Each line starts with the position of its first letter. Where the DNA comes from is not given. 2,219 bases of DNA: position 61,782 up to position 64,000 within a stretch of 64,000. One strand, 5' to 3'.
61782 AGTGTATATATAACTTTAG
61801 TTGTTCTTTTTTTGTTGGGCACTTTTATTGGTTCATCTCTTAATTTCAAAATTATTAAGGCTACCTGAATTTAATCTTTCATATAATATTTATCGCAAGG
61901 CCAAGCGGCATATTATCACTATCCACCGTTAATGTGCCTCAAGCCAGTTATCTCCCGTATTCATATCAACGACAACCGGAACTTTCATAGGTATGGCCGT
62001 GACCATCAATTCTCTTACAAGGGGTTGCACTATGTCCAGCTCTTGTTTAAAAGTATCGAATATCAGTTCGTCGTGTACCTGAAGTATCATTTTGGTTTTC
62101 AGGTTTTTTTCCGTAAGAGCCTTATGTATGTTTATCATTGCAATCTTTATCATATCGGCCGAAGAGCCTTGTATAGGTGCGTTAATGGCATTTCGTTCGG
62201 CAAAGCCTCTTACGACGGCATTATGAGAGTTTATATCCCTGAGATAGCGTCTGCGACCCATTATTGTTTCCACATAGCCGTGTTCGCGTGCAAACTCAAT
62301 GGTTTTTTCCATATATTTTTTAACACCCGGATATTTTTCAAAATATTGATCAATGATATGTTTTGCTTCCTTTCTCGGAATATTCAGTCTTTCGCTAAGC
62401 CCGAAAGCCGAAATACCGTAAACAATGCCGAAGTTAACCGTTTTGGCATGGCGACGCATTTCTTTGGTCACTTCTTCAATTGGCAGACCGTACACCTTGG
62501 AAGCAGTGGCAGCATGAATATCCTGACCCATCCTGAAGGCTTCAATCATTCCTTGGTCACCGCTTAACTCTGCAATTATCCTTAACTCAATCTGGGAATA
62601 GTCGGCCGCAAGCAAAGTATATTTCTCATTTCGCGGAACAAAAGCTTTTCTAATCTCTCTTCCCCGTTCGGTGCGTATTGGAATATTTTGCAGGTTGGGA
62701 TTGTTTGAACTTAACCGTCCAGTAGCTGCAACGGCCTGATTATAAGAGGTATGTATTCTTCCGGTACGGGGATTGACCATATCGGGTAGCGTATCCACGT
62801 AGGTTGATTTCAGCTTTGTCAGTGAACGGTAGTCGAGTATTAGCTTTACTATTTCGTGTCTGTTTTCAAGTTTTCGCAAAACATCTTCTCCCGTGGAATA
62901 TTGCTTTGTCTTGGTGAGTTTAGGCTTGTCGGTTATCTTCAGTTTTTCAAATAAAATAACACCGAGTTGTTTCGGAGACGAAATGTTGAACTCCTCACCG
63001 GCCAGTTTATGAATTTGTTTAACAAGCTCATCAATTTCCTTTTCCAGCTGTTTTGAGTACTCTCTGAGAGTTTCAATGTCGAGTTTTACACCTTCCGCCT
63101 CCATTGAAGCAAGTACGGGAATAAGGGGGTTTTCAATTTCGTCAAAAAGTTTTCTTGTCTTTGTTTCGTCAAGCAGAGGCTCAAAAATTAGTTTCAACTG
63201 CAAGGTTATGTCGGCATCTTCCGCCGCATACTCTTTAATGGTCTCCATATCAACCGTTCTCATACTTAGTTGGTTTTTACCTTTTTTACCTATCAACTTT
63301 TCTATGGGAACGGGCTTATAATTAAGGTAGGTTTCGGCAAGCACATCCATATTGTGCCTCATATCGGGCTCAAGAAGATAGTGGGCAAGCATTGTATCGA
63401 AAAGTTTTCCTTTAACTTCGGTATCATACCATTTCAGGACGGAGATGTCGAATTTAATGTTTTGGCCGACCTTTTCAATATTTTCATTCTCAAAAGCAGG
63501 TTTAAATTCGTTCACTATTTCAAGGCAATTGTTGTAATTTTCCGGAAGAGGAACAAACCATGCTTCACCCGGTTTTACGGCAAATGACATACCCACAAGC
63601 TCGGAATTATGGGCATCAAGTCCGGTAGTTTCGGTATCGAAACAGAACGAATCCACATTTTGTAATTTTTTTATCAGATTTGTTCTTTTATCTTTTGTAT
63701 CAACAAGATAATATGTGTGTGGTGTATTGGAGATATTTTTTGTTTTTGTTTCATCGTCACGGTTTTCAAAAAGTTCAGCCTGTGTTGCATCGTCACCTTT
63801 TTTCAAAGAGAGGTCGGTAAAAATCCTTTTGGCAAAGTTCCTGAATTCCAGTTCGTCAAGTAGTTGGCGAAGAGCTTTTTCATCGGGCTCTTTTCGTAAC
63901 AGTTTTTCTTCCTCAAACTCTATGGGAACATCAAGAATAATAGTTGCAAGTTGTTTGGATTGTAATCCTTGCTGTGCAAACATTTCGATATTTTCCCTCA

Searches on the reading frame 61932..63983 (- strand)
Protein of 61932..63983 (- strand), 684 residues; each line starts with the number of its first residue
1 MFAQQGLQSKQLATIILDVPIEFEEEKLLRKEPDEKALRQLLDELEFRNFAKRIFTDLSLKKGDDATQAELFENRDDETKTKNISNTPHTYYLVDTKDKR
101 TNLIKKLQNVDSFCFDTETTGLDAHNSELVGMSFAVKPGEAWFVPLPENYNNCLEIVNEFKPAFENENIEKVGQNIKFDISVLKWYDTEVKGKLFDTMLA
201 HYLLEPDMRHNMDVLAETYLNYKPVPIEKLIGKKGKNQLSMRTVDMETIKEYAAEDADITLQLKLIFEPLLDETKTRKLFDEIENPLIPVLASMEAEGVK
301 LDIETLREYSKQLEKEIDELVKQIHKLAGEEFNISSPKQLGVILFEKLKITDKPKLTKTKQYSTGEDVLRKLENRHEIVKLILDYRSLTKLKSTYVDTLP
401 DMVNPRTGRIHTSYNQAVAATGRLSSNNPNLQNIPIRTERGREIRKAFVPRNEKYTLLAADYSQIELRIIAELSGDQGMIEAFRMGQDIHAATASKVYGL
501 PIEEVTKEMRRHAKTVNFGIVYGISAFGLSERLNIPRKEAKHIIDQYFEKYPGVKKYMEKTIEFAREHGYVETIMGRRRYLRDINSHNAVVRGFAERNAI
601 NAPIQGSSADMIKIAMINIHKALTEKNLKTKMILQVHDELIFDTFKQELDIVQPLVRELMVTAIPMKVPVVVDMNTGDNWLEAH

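Call 7: search_protein_families(library=ncbifam, proteins=[window:61932-63983:-], max_evalue=0.001)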
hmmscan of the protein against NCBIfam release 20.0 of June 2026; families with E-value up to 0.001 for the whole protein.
window:61932-63983:- (684 aa): 10 families
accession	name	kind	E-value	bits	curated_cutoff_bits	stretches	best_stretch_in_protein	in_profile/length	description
NF004397.1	PRK05755.1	equivalog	7.5e-258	858.6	720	1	5-684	232-889/889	DNA polymerase I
TIGR00593.1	pola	equivalog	9.9e-222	738.9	600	1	7-684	235-890/890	DNA polymerase I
NF011539.0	PRK14975.1-3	equivalog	9.8e-109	364.4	640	1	83-682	39-627/628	bifunctional 3'-5' exonuclease/DNA polymerase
NF011540.0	PRK14975.1-4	equivalog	1.7e-79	267.9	601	1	93-681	5-574/576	bifunctional 3'-5' exonuclease/DNA polymerase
NF011541.0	PRK14975.2-1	equivalog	1.5e-75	254.8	871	1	118-680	38-633/645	bifunctional 3'-5' exonuclease/DNA polymerase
NF038380.1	phage_DpoZ_1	exception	2.1e-69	234.5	500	1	111-683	3-605/607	aminoadenine-incorporating DNA polymerase DpoZ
NF011543.0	PRK14975.2-3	equivalog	1.2e-46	159.2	1139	1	382-643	515-794/853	bifunctional 3'-5' exonuclease/DNA polymerase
NF011542.0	PRK14975.2-2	equivalog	4.8e-46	157.3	1061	1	377-652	471-754/802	bifunctional 3'-5' exonuclease/DNA polymerase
NF011538.0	PRK14975.1-1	equivalog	3.2e-20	72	389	1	315-663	204-531/557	bifunctional 3'-5' exonuclease/DNA polymerase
NF038381.1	phage_DpoZ_2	exception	1.9e-15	56.3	350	1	289-560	320-615/754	aminoadenine-incorporating DNA polymerase DpoZ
